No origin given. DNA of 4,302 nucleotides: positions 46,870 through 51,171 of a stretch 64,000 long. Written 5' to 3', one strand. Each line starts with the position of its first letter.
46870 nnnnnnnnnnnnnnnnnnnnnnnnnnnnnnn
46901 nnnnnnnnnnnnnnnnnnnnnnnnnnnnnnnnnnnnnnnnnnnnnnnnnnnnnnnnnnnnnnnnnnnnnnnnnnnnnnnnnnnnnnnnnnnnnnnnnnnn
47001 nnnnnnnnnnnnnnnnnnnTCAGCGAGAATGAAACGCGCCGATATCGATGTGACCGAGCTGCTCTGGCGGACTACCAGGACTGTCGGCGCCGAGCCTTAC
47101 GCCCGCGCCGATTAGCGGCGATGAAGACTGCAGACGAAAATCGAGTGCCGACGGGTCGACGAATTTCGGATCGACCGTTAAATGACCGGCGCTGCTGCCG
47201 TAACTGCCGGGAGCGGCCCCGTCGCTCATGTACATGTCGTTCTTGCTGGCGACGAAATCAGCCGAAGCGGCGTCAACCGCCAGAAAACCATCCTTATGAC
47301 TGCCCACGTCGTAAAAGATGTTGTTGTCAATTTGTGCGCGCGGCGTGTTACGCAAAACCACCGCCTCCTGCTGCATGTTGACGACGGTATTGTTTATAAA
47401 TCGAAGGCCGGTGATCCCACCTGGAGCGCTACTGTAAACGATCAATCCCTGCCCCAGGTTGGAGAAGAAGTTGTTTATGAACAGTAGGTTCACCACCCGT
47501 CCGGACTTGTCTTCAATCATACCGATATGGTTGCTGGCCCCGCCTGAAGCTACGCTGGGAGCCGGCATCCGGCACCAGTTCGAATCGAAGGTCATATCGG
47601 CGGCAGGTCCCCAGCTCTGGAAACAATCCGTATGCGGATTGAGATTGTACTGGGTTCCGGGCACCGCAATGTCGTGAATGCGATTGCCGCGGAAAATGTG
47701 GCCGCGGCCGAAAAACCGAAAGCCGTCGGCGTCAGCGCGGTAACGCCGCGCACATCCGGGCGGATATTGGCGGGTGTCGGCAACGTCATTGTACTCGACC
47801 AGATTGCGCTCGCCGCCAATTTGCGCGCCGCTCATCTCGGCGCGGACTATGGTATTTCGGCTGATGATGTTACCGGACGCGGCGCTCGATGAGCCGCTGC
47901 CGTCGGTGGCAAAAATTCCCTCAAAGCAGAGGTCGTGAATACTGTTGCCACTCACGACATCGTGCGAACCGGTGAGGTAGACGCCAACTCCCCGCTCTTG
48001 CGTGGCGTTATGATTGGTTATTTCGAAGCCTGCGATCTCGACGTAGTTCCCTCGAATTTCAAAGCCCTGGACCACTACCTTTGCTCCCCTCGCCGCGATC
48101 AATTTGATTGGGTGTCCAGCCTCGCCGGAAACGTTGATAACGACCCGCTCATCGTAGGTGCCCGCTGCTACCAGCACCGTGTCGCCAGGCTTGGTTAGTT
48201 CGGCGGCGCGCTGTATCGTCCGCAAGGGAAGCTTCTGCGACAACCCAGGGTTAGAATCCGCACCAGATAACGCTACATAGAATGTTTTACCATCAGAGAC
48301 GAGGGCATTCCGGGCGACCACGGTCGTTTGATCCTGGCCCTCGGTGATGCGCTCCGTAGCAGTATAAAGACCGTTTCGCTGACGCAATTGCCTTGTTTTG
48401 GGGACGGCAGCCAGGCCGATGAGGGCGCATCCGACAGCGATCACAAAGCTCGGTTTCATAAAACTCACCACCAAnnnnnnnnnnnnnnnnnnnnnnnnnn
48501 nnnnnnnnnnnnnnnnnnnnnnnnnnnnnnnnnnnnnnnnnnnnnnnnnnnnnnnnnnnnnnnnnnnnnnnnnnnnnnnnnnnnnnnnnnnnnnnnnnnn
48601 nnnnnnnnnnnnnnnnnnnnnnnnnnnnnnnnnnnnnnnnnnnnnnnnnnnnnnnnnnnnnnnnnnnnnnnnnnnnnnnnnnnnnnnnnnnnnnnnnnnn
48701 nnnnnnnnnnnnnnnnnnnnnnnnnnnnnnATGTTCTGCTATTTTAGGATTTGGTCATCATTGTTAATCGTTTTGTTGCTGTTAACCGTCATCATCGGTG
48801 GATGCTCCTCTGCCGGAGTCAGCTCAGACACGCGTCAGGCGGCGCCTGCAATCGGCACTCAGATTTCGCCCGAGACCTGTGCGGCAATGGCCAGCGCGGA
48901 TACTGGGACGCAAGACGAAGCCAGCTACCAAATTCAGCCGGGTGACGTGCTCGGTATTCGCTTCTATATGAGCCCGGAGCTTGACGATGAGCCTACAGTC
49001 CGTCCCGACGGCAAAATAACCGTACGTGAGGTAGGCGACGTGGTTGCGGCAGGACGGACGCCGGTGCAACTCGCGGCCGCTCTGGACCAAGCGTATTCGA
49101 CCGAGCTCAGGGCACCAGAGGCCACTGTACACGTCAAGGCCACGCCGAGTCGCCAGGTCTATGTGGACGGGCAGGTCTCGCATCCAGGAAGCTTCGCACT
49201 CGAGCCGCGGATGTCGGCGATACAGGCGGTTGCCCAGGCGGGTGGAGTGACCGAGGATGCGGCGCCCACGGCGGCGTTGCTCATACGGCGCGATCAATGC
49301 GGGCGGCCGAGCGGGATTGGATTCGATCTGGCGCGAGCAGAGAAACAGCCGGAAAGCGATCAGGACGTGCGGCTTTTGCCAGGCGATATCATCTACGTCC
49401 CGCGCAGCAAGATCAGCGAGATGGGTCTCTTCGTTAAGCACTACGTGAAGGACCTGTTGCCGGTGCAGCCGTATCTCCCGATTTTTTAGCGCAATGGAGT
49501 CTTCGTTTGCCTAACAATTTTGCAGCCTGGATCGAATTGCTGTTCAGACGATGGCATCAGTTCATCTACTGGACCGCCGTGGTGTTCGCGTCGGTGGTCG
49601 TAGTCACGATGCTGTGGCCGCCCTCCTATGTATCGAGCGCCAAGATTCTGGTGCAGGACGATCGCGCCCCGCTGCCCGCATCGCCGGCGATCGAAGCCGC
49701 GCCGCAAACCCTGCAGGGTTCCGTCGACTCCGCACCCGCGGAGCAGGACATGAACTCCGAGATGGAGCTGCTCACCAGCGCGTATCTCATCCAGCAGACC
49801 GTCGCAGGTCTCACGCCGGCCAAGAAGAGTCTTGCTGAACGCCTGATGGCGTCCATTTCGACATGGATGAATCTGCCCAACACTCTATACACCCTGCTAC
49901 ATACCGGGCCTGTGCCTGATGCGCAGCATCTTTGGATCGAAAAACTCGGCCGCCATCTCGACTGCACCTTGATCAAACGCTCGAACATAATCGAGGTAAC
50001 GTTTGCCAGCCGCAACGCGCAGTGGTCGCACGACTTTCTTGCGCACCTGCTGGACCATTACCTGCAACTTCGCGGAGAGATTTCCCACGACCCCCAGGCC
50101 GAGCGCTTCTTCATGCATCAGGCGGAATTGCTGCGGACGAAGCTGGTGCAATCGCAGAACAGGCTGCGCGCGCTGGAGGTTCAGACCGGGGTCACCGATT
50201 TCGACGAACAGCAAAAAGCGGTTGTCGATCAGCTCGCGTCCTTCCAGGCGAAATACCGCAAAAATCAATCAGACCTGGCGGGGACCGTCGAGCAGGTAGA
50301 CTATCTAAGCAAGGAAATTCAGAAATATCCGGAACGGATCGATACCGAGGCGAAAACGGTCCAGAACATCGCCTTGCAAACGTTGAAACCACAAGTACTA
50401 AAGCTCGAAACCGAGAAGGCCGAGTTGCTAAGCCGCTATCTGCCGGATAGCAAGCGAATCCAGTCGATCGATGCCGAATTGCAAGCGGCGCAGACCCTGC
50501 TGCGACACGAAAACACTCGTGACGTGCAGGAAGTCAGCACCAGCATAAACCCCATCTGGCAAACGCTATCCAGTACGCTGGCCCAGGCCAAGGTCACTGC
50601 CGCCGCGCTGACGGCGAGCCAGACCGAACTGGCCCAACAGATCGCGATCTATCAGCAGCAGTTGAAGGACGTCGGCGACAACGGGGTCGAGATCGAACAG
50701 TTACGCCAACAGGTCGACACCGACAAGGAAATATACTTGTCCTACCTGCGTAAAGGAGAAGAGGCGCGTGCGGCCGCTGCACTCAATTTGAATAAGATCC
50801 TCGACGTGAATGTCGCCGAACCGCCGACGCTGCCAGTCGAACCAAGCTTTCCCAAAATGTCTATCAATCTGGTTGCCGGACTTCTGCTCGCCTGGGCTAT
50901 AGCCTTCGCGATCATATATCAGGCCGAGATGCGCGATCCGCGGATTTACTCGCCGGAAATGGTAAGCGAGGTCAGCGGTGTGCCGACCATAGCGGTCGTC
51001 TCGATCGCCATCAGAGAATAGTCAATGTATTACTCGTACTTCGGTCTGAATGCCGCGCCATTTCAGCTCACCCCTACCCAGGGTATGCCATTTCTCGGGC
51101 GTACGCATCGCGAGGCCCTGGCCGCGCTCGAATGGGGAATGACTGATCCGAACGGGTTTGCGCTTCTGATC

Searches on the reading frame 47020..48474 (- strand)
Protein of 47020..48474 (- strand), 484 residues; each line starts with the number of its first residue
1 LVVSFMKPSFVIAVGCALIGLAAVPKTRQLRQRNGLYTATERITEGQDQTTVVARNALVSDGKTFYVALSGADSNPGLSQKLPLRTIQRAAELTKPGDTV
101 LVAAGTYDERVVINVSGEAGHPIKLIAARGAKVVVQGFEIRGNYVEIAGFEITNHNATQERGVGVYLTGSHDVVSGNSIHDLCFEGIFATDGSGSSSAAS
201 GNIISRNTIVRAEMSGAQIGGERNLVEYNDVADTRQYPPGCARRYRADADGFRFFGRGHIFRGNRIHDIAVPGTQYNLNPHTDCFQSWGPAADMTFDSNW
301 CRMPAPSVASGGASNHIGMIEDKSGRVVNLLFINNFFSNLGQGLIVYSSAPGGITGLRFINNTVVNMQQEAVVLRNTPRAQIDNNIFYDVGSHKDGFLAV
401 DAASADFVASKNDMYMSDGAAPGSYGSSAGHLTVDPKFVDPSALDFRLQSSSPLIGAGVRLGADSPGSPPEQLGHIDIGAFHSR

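Call 3: search_protein_families(library=pfam, proteins=[window:47020-48474:-], max_evalue=0.01)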
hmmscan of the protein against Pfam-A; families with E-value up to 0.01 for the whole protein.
window:47020-48474:- (484 aa): 6 families
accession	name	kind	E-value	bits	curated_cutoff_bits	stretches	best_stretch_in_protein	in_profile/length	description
PF07602.17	DUF1565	-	1.1e-16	61.4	20.3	2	140-227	102-191/257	Protein of unknown function (DUF1565)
PF13229.12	Beta_helix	-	2.7e-13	50.3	25.9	2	138-277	3-121/158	Right handed beta helix region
PF14592.12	Chondroitinas_B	-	5.3e-08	32.7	24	1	87-184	7-107/426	Chondroitinase B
PF17161.10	DUF5123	-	1.6e-06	29.6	35.1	1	359-454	3-104/113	Domain of unknown function (DUF5123)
PF05048.19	NosD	-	3.1e-06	27.2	23.6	1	152-232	72-147/212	Periplasmic copper-binding protein (NosD)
PF22842.2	Pel9A-like_beta_helix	-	0.00015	21.3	25.2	1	61-107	7-52/370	Pel9A-like, right handed beta helix region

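Call 5: search_protein_families(library=ncbifam, proteins=[window:47020-48474:-], max_evalue=0.001)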
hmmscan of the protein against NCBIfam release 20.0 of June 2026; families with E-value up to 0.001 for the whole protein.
window:47020-48474:- (484 aa): 4 families
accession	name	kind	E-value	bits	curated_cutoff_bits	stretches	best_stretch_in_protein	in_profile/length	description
NF047854.1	LIC10774_subfam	equivalog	4.8e-16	58.6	380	2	56-111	52-107/358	LIC10774/LIC10365 family surface protein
NF041899.1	pec_ly_PelN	equivalog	3.4e-09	36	740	1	52-114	15-76/437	pectate lyase PelN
NF041903.1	exo-PATE_PelX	equivalog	7e-09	34.5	1490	1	30-158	353-483/734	pectate disaccharide-lyase PelX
TIGR04247.1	NosD_copper_fam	subfamily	1.4e-05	23.9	300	1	87-235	1-149/377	nitrous oxide reductase family maturation protein NosD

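Call 40: find_homologous_proteins(query=window:47020-48474:-, max_evalue=1e-10)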
Query window:47020-48474:- (484 aa): 88 proteins with E <= 1e-10 among 8000 candidates.
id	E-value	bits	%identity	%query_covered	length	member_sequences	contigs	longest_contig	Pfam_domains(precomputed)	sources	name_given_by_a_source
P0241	0.0e+0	1064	98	99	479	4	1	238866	PF13229.13,PF07602.18,PF22842.4,PF14592.13,PF05048.20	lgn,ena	-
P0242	9.1e-260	881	81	99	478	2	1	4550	PF13229.13,PF07602.18,PF22842.4,PF14592.13,PF05048.20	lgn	-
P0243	9.1e-245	831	77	99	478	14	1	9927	PF13229.13,PF07602.18,PF22842.4,PF14592.13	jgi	jgi:hypothetical protein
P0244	3.6e-198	678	84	73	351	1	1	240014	PF13229.13,PF07602.18,PF22842.4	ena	-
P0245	4.3e-144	499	55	87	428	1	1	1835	PF13229.13,PF07602.18,PF22842.4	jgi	-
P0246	5.3e-143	496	56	83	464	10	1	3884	PF13229.13,PF07602.18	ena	-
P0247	1.3e-139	485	52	89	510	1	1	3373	PF13229.13,PF22842.4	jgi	jgi:hypothetical protein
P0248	2.4e-137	477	54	87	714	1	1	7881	PF13229.13,PF07602.18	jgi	jgi:hypothetical protein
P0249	3.0e-137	477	49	98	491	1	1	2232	PF13229.13,PF07602.18,PF22842.4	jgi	jgi:Right handed beta helix region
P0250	1.2e-136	475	52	89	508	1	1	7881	PF13229.13,PF07602.18,PF22842.4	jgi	jgi:hypothetical protein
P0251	1.1e-134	468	53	88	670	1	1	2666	PF13229.13,PF22842.4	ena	-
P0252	4.2e-134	466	52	87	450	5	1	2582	PF13229.13,PF07602.18,PF22842.4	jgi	jgi:hypothetical protein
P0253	4.4e-133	463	52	87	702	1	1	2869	PF07602.18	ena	-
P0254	2.0e-132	461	54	87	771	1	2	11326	PF13229.13,PF07602.18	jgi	jgi:hypothetical protein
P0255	6.0e-132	459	55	80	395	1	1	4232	PF13229.13,PF07602.18,PF22842.4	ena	-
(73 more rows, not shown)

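Call 55: predict_structure(alignment_id=A3)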
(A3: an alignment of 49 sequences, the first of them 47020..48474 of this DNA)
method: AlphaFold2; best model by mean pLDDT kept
length: 484 residues; sequences in the alignment: 49
mean_pLDDT: 85.6   pTM: 0.84
mean pLDDT of the five models: 85.6, 85.5, 85.2, 85.2, 84.5
residues with pLDDT >= 90: 353; 70-90: 45; 50-70: 18; < 50: 68
segments of 3 or more residues with pLDDT < 50: 1-59, 466-473
pLDDT, mean of each block of 10 residues (from residue 1): 35 32 33 29 35 42 96 98 98 98 98 97 97 98 98 92 96 99 97 79 99 97 98 93 90 98 97 88 96 98 78 81 96 97 95 93 96 96 97 95 94 97 93 96 94 91 52 71 67
secondary structure, 60 per line:
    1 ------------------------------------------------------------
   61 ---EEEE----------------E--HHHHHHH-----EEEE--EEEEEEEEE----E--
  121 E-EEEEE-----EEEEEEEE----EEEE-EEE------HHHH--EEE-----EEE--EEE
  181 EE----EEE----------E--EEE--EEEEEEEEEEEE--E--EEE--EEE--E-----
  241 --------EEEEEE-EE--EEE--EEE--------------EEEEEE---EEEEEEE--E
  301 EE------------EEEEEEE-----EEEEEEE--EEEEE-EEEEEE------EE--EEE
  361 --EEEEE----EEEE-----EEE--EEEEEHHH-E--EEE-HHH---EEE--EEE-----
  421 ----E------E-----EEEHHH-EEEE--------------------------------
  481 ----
elements in order: E64-67 H87-93 E99-102 E105-113 E123-127 E133-140 E145-148 E150-152 H159-162 E165-167 E173-175 E178-182 E187-189 E203-205 E208-219 E225-227 E230-232 E249-254 E260-262 E265-267 E282-287 E291-297 E300-302 E315-321 E327-333 E336-340 E342-347 E358-360 E363-367 E372-375 E381-383 E386-390 E398-400 E408-410 E413-415 E438-440 E445-448

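Call 59: fold_search(model_id=the predicted structure, library=pdb)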
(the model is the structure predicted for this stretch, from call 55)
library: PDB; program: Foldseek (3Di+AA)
matches with E <= 10: 431; with E <= 0.001: 54
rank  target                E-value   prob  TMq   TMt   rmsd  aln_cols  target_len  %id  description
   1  7v6m_A                1.2e-11  1.00  0.54  0.47   9.6       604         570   17  Crystal structure of lacto-N-biosidase TnX from Tynzenella nexilis, lacto-N-biose complex (released 2022-02-09)
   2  7v6i_A                1.5e-10  1.00  0.54  0.45   7.9       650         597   15  Crystal structure of lacto-N-biosidase BsaX from Bifidobacterium saguini, lacto-N-biose complex (released 2022-02-09)
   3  1ru4                  1.7e-10  1.00  0.49  0.58   6.9       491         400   19  Crystal structure of pectate lyase Pel9A (released 2004-04-13)
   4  5olr_A                9.2e-09  1.00  0.38  0.42   9.7       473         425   14  Rhamnogalacturonan lyase (released 2017-11-29)
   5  5gqc_A                9.6e-09  1.00  0.51  0.44   9.2       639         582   14  Crystal structure of lacto-N-biosidase LnbX from Bifidobacterium longum subsp. longum, ligand-free form (released 2017-04-19)
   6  5gqc_D                1.0e-08  1.00  0.56  0.47   8.8       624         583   14  Crystal structure of lacto-N-biosidase LnbX from Bifidobacterium longum subsp. longum, ligand-free form (released 2017-04-19)
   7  5olq_A                2.4e-08  1.00  0.43  0.49   8.2       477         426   16  Rhamnogalacturonan lyase (released 2017-11-29)
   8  5olr_C                3.0e-08  1.00  0.39  0.43  10.1       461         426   14  Rhamnogalacturonan lyase (released 2017-11-29)
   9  6kqs_A                5.2e-08  1.00  0.36  0.29  12.7       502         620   12  Crystal Structure of GH136 lacto-N-biosidase from Eubacterium ramulus - selenomethionine derivative (released 2020-06-10)
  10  3vst_A                5.4e-08  1.00  0.52  0.40   6.6       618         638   13  The complex structure of XylC with Tris (released 2013-02-27)
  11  5olq_C                7.1e-08  1.00  0.32  0.36  11.0       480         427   15  Rhamnogalacturonan lyase (released 2017-11-29)
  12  7dmk_A                1.7e-07  1.00  0.23  0.17  21.5       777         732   12  PL6 alginate lyase BcAlyPL6 (released 2021-10-06)
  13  7dmk_B                3.5e-07  1.00  0.20  0.14  20.7       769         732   13  PL6 alginate lyase BcAlyPL6 (released 2021-10-06)
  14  6kqt_A                3.8e-07  1.00  0.45  0.36   8.6       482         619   15  Crystal Structure of GH136 lacto-N-biosidase from Eubacterium ramulus - native protein (released 2020-06-10)
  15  6kfn                  7.6e-07  1.00  0.40  0.62   8.2       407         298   16  Crystal structure of alginate lyase from Paenibacillus sp. str. FPU-7 (released 2019-10-30)
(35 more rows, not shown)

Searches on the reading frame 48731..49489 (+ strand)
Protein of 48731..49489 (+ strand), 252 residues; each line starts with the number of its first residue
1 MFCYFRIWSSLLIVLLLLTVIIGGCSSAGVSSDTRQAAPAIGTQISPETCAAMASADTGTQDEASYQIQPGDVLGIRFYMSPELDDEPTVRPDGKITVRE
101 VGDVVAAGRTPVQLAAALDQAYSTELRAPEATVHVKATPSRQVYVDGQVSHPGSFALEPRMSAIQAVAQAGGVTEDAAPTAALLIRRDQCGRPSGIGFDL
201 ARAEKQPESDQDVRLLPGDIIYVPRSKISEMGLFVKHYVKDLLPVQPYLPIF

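Call 3: search_protein_families(library=pfam, proteins=[window:48731-49489:+], max_evalue=0.01)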
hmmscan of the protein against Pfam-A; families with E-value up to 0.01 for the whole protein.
window:48731-49489:+ (252 aa): 3 families
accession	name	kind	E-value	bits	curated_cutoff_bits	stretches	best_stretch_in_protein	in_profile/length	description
PF02563.21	Poly_export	-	1.2e-19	70.7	28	1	62-135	3-76/77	Polysaccharide biosynthesis/export protein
PF10531.15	SLBB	-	8.9e-10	38.7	27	1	143-193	2-50/55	SLBB domain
PF22461.2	SLBB_2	-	1.5e-09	38.3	27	1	142-223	2-79/79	SLBB domain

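Call 5: search_protein_families(library=ncbifam, proteins=[window:48731-49489:+], max_evalue=0.001)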
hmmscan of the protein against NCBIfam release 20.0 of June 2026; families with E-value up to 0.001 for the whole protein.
window:48731-49489:+ (252 aa): 4 families
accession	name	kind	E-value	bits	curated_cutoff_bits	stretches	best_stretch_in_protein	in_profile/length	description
TIGR03027.2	pepcterm_export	equivalog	4.4e-32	111.1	180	1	65-226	2-167/169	XrtA/PEP-CTERM system exopolysaccharide export protein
NF041843.1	EpsY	equivalog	2.4e-25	89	320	1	60-223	47-210/211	exopolysaccharide export protein EpsY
TIGR03028.1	EpsE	equivalog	1.6e-20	73.5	262.65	1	66-226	2-162/239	polysaccharide export protein EpsE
NF011658.0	PRK15078.1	subfamily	3.2e-14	52.5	333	1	63-227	82-253/380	polysaccharide export protein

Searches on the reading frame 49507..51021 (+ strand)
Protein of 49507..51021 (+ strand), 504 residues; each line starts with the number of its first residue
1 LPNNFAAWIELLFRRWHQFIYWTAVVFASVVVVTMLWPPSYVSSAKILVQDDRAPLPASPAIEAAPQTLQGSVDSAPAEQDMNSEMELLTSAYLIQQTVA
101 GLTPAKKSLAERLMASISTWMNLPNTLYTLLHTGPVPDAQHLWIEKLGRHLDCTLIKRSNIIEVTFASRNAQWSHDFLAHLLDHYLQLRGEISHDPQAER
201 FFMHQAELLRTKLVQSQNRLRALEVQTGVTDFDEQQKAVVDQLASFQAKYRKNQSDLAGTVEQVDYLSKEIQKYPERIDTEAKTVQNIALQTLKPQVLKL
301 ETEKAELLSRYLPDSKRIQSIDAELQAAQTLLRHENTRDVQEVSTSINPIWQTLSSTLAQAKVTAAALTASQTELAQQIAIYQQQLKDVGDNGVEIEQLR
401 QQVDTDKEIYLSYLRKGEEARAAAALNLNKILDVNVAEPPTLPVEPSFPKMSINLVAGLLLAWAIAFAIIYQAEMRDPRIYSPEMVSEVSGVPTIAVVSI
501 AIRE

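Call 3: search_protein_families(library=pfam, proteins=[window:49507-51021:+], max_evalue=0.01)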
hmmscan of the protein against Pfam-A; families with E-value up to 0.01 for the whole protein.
window:49507-51021:+ (504 aa): 2 families
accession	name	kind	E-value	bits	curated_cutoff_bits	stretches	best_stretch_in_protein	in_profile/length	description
PF02706.20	Wzz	-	0.0013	19.5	25.5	1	11-99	11-88/91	Chain length determinant protein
PF13807.11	GNVR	-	0.0015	18.9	27.7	1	398-470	8-77/82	G-rich domain on putative tyrosine kinase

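Call 5: search_protein_families(library=ncbifam, proteins=[window:49507-51021:+], max_evalue=0.001)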
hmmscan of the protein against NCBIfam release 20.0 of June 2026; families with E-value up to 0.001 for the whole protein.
window:49507-51021:+ (504 aa): 4 families
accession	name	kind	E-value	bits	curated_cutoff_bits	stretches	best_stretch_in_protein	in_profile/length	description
TIGR03007.1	pepcterm_ChnLen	equivalog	2.4e-35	121.7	278.85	1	139-500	101-462/498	XrtA system polysaccharide chain length determinant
TIGR01005.1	eps_transp_fam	subfamily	1.1e-17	63.5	411.7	1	9-501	10-480/754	exopolysaccharide transport protein family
TIGR03017.1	EpsF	equivalog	4.2e-17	62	422.75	1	145-499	117-444/444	chain length determinant protein EpsF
TIGR01006.1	polys_exp_MPA1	subfamily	1.4e-06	27.9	296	1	421-498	144-221/226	CspC family polysaccharide chain length determinant protein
